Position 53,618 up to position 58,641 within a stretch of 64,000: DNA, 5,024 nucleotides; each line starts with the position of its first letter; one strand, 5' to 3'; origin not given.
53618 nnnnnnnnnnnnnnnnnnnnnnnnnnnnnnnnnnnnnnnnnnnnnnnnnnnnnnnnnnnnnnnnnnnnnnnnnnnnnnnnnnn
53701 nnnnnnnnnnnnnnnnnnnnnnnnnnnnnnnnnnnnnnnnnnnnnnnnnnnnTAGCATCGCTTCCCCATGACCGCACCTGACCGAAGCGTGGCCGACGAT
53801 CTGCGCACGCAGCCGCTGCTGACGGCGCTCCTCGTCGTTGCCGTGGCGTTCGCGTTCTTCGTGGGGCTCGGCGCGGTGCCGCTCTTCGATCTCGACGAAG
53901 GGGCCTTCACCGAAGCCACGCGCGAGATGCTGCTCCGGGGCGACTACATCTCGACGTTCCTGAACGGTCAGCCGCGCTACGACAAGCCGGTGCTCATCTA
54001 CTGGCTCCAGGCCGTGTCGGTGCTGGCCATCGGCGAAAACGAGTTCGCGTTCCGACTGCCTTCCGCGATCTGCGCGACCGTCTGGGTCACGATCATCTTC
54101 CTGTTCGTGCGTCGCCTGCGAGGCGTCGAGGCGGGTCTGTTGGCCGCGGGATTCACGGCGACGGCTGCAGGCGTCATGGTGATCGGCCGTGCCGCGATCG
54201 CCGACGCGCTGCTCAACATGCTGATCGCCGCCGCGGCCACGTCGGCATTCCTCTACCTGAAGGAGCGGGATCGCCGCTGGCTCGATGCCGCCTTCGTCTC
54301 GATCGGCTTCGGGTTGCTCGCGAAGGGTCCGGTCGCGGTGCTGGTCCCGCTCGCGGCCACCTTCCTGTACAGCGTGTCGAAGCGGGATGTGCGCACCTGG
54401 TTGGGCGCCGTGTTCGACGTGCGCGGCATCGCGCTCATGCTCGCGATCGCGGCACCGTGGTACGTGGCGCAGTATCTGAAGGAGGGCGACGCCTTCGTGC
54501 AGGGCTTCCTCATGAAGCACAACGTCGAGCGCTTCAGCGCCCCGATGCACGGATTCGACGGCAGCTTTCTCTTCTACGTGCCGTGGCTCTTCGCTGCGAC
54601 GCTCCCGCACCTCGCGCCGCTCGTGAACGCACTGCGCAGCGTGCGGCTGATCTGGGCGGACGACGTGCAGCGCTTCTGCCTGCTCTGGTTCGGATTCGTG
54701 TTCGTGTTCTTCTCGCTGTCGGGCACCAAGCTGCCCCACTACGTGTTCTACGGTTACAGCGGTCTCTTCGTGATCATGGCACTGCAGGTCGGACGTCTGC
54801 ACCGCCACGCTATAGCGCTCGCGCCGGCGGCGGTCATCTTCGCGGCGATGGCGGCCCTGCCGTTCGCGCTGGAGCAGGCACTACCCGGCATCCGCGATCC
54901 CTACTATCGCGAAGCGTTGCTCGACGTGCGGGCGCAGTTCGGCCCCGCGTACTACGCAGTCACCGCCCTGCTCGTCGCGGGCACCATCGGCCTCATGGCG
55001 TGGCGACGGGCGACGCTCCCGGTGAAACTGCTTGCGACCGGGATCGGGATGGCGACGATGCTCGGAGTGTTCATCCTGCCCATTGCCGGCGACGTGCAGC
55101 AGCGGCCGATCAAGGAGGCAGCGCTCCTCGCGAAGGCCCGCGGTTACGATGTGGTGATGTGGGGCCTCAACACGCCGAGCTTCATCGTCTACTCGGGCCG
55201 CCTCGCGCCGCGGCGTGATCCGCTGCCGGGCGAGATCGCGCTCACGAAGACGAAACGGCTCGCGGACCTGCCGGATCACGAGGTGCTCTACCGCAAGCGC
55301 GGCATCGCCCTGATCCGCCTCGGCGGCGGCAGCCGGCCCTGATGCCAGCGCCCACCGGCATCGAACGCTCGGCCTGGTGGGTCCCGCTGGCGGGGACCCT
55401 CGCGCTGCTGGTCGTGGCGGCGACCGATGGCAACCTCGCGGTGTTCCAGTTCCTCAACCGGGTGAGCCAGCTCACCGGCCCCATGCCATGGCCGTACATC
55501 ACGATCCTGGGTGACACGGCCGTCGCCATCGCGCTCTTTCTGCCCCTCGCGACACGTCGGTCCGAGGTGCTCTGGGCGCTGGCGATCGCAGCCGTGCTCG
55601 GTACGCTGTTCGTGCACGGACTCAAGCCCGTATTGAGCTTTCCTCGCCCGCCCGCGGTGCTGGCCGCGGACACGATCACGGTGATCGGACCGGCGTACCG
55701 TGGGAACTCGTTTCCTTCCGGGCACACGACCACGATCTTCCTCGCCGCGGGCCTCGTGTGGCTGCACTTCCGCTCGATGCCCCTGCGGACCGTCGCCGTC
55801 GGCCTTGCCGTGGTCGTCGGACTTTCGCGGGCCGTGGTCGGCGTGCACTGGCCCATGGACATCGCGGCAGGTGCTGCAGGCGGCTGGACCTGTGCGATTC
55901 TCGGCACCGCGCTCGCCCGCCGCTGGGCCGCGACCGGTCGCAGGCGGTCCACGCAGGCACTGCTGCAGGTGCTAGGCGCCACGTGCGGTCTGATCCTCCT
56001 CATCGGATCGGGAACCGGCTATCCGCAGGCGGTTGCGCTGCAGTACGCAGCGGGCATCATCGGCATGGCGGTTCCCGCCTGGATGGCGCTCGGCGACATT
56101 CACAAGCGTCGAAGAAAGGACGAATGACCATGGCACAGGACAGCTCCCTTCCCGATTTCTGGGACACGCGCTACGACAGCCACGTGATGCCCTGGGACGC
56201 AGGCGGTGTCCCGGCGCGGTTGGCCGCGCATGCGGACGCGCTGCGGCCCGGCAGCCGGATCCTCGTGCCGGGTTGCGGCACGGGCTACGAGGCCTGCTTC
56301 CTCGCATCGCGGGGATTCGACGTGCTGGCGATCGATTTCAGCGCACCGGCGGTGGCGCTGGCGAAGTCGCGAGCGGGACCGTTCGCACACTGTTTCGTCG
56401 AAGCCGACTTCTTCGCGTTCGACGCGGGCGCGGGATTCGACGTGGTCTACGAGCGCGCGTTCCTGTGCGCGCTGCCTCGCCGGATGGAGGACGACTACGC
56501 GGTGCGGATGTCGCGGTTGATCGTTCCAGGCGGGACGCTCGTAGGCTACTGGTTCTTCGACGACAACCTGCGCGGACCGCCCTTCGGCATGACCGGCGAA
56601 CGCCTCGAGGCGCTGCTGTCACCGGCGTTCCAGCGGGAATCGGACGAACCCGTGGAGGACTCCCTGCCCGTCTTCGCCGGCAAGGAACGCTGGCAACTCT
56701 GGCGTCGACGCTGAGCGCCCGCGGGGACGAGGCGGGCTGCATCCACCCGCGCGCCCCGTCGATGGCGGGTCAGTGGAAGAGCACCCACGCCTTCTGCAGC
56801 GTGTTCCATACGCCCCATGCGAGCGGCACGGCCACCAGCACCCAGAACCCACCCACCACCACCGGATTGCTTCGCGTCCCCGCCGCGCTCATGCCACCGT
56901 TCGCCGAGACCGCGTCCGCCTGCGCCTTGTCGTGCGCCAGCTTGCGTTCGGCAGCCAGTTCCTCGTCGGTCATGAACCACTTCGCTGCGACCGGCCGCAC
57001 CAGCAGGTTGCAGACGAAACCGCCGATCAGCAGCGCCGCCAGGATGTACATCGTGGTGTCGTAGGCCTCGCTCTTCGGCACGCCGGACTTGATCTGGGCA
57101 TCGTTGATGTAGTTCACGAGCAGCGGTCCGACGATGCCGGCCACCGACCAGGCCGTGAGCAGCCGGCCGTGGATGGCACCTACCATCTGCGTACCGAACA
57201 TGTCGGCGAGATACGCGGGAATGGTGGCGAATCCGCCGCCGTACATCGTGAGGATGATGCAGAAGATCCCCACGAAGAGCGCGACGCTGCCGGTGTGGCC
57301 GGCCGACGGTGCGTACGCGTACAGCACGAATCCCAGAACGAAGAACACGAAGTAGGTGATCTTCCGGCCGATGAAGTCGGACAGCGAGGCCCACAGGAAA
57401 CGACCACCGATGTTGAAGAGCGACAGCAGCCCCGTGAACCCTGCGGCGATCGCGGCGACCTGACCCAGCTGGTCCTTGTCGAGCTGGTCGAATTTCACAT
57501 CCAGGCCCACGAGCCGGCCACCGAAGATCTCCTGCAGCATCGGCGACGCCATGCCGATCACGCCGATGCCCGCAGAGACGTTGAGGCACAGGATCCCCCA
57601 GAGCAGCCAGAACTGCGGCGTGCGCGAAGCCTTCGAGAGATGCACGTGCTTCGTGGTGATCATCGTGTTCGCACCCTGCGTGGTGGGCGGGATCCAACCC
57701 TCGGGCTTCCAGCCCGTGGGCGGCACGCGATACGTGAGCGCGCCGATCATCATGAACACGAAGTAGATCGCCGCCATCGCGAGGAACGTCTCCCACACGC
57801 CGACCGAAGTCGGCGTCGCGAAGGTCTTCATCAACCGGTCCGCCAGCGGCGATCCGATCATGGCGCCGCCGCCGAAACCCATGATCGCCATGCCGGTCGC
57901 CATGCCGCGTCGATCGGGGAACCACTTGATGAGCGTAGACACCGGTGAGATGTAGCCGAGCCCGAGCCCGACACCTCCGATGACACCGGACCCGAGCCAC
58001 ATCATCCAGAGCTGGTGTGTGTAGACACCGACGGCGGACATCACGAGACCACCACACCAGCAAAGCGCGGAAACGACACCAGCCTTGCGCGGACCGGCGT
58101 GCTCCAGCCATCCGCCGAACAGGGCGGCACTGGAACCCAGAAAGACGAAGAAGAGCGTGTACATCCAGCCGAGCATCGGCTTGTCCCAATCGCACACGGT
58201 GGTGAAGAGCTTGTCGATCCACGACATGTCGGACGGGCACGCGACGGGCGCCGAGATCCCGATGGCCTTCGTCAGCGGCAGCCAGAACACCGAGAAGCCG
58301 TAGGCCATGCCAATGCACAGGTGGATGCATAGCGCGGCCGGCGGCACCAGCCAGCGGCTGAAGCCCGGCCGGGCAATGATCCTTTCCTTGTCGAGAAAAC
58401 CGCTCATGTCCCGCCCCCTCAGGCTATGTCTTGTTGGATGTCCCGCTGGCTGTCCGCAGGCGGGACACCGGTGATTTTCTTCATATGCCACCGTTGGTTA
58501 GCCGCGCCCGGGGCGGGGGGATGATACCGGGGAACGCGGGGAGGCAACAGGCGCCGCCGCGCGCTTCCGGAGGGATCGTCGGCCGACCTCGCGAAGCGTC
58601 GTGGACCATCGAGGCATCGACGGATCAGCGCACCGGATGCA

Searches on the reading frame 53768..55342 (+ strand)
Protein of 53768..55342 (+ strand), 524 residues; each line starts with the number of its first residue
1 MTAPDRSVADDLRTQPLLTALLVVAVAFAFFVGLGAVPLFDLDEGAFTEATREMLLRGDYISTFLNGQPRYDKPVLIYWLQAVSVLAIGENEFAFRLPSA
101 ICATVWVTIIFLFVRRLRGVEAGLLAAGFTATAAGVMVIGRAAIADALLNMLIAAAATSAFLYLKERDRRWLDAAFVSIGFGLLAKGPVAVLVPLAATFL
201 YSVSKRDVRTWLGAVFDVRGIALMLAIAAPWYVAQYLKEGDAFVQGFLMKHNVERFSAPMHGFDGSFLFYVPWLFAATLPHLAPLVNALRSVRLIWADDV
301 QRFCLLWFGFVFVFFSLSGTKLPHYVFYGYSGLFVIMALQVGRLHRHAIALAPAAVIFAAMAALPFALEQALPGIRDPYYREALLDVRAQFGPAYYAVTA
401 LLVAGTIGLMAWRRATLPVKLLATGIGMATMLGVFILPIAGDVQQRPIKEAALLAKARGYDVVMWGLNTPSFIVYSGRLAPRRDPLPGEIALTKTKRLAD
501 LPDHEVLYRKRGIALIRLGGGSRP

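Call 35: search_protein_families(library=pfam, proteins=[window:53768-55342:+], max_evalue=0.00001)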
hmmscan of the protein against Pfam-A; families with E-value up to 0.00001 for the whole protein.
window:53768-55342:+ (524 aa): 1 family
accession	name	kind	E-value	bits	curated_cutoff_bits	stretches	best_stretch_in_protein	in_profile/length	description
PF13231.12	PMT_2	-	2.8e-19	70.3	26.1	1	72-232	1-158/160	Dolichyl-phosphate-mannose-protein mannosyltransferase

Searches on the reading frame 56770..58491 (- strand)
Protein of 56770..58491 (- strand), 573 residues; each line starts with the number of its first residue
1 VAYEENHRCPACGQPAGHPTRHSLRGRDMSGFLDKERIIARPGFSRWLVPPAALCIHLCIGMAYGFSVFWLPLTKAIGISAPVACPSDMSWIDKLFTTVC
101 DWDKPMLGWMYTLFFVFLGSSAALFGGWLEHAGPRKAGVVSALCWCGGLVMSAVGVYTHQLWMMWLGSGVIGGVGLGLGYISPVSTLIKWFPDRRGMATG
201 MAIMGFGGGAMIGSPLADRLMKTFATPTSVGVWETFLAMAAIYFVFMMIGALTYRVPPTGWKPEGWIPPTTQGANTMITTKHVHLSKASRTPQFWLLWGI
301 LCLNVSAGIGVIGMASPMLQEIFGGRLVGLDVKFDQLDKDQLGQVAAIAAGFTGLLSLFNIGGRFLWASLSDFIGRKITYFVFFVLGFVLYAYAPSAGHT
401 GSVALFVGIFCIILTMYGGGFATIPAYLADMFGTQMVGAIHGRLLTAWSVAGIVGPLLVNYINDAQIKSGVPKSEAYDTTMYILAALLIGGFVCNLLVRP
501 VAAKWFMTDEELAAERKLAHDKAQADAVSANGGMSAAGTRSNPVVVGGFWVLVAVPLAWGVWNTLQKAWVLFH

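Call 35: search_protein_families(library=pfam, proteins=[window:56770-58491:-], max_evalue=0.00001)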
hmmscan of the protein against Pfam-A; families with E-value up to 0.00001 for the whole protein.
window:56770-58491:- (573 aa): 1 family
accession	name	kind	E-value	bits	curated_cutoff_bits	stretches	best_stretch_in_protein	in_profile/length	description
PF07690.21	MFS_1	-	1.6e-35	123.1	33.4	2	55-456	3-347/347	Major Facilitator Superfamily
